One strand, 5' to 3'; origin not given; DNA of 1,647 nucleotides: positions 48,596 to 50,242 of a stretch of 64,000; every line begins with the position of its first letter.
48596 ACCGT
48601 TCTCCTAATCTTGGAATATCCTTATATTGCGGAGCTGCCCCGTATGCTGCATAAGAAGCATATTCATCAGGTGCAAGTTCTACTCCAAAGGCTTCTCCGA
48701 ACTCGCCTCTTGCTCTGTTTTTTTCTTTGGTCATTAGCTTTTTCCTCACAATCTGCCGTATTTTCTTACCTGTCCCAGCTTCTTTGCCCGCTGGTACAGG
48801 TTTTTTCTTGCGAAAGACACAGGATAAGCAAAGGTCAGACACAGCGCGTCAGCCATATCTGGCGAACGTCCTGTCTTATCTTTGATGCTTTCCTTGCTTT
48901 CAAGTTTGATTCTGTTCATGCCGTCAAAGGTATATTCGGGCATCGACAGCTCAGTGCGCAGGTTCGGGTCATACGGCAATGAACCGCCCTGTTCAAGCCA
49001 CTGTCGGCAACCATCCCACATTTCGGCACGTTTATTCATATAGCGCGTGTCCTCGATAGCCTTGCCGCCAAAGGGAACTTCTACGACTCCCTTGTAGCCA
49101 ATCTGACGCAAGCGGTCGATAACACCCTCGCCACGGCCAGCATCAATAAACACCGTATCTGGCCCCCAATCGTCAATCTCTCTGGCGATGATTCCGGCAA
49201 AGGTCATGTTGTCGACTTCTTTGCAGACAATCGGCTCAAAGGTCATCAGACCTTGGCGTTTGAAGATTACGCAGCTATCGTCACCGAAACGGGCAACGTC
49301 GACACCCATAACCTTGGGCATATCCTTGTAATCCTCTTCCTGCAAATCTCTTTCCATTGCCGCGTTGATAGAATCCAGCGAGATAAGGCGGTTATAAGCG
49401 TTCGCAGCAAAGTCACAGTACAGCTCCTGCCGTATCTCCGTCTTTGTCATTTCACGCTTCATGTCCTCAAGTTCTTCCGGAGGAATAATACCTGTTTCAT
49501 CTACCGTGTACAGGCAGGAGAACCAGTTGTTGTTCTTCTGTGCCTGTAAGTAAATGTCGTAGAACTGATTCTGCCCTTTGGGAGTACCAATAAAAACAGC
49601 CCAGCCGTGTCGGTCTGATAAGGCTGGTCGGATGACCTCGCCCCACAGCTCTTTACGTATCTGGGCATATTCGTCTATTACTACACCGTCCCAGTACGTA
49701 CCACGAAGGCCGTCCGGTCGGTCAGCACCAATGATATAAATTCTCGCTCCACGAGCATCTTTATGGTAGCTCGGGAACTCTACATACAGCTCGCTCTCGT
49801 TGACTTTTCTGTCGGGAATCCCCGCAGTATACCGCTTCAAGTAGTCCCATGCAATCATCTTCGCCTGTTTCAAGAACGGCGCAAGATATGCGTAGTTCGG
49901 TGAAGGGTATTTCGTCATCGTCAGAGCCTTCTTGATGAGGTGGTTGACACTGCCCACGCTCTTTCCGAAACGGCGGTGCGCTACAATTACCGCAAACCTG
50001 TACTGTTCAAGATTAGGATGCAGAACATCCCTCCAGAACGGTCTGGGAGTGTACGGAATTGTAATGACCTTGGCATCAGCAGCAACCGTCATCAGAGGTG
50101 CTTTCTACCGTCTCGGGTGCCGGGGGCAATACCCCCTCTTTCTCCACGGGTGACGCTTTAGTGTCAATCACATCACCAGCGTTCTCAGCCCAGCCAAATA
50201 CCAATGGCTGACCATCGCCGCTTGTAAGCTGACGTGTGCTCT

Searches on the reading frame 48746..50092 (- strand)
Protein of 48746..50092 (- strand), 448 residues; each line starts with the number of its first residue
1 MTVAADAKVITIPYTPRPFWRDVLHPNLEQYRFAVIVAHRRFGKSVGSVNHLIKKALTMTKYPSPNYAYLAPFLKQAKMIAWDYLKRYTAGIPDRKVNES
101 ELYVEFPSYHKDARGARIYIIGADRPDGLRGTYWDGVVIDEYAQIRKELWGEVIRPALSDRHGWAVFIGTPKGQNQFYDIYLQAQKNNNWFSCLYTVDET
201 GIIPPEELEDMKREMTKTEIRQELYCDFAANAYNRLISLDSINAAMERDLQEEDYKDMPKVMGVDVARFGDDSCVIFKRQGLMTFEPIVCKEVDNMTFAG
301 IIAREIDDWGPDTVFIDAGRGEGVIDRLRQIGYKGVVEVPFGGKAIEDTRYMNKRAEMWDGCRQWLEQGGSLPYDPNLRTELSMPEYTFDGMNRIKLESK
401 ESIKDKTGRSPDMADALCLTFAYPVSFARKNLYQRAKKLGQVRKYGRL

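Call 86: search_protein_families(library=pfam, proteins=[window:48746-50092:-], max_evalue=0.001)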
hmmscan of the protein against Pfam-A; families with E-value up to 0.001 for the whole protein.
window:48746-50092:- (448 aa): 1 family
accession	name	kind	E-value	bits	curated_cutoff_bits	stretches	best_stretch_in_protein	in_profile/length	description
PF03237.21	Terminase_6N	-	5.2e-07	30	22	1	110-232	73-204/215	Terminase large subunit, T4likevirus-type, N-terminal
